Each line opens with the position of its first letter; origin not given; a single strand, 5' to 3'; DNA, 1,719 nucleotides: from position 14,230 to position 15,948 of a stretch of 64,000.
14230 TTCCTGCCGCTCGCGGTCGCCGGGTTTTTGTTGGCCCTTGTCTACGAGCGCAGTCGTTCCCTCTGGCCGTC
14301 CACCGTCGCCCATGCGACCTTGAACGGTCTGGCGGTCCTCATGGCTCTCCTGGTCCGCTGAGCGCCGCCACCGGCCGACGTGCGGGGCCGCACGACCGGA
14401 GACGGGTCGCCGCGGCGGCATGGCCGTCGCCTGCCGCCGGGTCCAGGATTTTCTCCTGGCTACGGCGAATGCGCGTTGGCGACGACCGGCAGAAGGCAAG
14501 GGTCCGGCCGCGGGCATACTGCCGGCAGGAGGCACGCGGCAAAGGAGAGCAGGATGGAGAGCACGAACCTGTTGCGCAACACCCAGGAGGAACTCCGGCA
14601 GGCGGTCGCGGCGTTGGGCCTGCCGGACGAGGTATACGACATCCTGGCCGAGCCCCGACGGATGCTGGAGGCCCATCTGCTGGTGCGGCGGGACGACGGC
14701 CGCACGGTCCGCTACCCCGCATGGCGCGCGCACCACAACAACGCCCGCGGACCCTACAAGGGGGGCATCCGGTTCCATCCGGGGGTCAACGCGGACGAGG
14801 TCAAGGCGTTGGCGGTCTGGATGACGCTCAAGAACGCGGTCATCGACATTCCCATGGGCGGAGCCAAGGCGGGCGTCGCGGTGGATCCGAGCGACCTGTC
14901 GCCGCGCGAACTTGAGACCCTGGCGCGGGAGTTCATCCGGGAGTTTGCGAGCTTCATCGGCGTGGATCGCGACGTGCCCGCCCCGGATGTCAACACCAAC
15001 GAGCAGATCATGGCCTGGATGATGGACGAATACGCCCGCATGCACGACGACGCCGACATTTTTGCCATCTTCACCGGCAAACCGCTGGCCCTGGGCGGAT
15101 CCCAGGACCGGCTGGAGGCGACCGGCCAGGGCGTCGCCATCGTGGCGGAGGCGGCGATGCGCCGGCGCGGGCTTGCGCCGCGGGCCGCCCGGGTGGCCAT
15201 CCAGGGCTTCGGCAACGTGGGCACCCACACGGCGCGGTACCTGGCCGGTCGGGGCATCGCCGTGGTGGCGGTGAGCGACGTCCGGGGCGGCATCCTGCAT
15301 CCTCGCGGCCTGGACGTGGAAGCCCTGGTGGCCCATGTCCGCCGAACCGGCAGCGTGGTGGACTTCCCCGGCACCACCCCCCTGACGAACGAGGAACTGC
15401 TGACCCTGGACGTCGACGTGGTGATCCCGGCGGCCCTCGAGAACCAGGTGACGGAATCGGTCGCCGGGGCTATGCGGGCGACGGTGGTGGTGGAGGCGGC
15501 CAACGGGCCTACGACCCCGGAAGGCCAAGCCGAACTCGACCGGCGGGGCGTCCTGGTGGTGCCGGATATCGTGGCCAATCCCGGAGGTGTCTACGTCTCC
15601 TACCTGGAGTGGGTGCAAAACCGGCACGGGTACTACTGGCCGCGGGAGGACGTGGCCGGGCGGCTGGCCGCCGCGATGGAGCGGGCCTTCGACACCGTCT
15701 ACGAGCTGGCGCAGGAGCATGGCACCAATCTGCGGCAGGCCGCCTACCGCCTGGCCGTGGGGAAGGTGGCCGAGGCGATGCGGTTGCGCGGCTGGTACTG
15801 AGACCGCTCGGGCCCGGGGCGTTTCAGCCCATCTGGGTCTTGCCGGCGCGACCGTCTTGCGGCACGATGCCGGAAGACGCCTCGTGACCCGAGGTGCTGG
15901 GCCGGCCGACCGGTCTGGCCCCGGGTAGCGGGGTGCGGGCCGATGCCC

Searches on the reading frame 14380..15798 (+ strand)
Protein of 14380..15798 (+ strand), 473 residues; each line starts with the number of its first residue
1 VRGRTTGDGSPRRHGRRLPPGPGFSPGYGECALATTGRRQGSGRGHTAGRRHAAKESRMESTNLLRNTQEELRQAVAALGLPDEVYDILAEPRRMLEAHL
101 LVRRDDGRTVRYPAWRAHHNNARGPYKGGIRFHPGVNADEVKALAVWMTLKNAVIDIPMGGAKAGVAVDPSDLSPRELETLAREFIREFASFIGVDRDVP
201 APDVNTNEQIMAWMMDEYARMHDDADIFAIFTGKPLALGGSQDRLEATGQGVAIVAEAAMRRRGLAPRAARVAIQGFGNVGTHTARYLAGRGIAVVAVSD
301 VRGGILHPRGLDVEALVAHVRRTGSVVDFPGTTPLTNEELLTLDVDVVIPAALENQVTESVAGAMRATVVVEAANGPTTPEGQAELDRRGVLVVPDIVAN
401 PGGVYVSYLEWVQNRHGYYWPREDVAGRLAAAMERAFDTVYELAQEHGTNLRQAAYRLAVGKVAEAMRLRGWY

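Call 67: search_protein_families(library=pfam, proteins=[window:14380-15798:+], max_evalue=0.00001)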
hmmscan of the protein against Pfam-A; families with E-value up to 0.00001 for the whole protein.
window:14380-15798:+ (473 aa): 2 families
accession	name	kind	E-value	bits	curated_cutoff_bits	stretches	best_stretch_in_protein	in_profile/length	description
PF00208.27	ELFV_dehydrog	-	7.7e-75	252.1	23.4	1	239-471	1-241/241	Glutamate/Leucine/Phenylalanine/Valine dehydrogenase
PF02812.23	ELFV_dehydrog_N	-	2.6e-52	176.4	25.3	1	92-219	1-128/129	Glu/Leu/Phe/Val dehydrogenase, dimerisation domain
